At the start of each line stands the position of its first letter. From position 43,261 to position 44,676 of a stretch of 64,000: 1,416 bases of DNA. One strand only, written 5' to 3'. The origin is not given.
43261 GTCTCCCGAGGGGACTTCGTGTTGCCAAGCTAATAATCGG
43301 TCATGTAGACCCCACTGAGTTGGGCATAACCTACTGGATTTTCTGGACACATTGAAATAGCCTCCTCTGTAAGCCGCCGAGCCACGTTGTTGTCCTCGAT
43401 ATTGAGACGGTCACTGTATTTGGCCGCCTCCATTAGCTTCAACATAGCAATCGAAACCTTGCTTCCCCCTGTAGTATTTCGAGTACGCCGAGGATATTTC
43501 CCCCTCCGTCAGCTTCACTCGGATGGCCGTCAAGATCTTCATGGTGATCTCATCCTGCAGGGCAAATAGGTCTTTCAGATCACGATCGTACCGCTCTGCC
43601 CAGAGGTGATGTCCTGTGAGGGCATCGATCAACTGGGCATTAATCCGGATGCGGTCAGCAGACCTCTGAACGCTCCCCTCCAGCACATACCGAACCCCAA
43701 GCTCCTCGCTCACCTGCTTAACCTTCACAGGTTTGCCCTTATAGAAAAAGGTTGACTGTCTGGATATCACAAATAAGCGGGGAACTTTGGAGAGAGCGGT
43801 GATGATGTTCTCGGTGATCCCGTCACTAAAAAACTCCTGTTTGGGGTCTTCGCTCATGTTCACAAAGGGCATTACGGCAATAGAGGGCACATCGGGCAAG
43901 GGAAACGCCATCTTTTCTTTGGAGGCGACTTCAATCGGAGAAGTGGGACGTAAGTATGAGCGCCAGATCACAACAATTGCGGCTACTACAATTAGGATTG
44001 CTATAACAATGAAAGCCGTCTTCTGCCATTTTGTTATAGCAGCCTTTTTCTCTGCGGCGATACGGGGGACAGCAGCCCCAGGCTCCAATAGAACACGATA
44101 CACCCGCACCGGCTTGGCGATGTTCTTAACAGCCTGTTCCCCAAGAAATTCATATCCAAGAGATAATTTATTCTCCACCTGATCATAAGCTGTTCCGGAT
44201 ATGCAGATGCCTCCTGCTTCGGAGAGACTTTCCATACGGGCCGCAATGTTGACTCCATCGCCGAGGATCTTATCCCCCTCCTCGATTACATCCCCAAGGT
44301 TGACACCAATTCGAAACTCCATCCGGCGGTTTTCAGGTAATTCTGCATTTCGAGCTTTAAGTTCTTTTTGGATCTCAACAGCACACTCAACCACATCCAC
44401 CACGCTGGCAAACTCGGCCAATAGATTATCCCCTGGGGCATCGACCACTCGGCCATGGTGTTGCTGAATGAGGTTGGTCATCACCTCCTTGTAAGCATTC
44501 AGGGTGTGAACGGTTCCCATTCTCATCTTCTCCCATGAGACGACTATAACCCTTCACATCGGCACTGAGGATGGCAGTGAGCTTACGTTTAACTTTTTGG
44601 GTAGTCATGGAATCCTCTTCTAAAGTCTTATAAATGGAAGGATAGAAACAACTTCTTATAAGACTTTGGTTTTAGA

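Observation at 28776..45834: Dense cluster of class III nucleotidyl cyclase genes with an adjacent class II cNMP phosphodiesterase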

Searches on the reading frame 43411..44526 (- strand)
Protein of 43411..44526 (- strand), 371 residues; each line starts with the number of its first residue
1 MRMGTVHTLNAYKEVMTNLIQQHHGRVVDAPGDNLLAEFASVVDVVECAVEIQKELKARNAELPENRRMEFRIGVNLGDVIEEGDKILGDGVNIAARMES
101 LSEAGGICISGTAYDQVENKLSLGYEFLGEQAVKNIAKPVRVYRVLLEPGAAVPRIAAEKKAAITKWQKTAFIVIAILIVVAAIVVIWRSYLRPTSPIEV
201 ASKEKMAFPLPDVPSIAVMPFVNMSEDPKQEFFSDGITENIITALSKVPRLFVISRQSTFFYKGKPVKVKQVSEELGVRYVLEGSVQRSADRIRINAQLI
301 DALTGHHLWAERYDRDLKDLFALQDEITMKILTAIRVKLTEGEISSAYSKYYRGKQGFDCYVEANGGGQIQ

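Call 4: search_protein_families(library=pfam, proteins=[window:43411-44526:-], max_evalue=0.01)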
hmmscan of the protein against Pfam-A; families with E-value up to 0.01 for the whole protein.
window:43411-44526:- (371 aa): 3 families
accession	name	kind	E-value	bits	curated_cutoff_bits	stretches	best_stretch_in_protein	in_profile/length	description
PF00211.25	Guanylate_cyc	-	7.7e-09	35.8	21.9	1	5-134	31-171/183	Adenylate and Guanylate cyclase catalytic domain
PF17680.6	FlgO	-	3.2e-05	24.2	22.6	0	269-304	79-114/130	FlgO protein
PF22335.1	Cas10-Cmr2_palm2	-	0.002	18.7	27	1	9-77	35-101/133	Cas10/Cmr2, second palm domain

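Call 9: search_protein_families(library=ncbifam, proteins=[window:43411-44526:-], max_evalue=0.001)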
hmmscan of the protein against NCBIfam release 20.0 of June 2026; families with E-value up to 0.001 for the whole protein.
window:43411-44526:- (371 aa): 3 families
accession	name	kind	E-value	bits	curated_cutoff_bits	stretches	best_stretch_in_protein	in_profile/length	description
NF058673.1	LipAdnlyCyLipJMY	equivalog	4.9e-10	38.7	800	1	9-142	322-446/449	bifunctional lipase/adenylate cyclase LipJ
TIGR04510.1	mod_pep_cyc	subfamily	1.8e-05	23.4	400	1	15-198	38-239/814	putative peptide modification system cyclase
NF007540.1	PRK10153.1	equivalog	4.9e-05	22.4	400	1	157-364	156-348/516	lysine decarboxylation/transport transcriptional activator CadC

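Call 10: search_protein_families(library=padloc, proteins=[window:43411-44526:-], max_evalue=0.001)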
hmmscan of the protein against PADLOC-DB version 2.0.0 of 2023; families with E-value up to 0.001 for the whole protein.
window:43411-44526:- (371 aa): 2 families
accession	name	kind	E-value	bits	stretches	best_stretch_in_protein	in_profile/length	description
PDLC02367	PycC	-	2.2e-05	22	1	7-122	68-197/226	-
PDLC01292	Cas10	-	0.00083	16.9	0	8-75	292-356/387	CAS-III; effector_LS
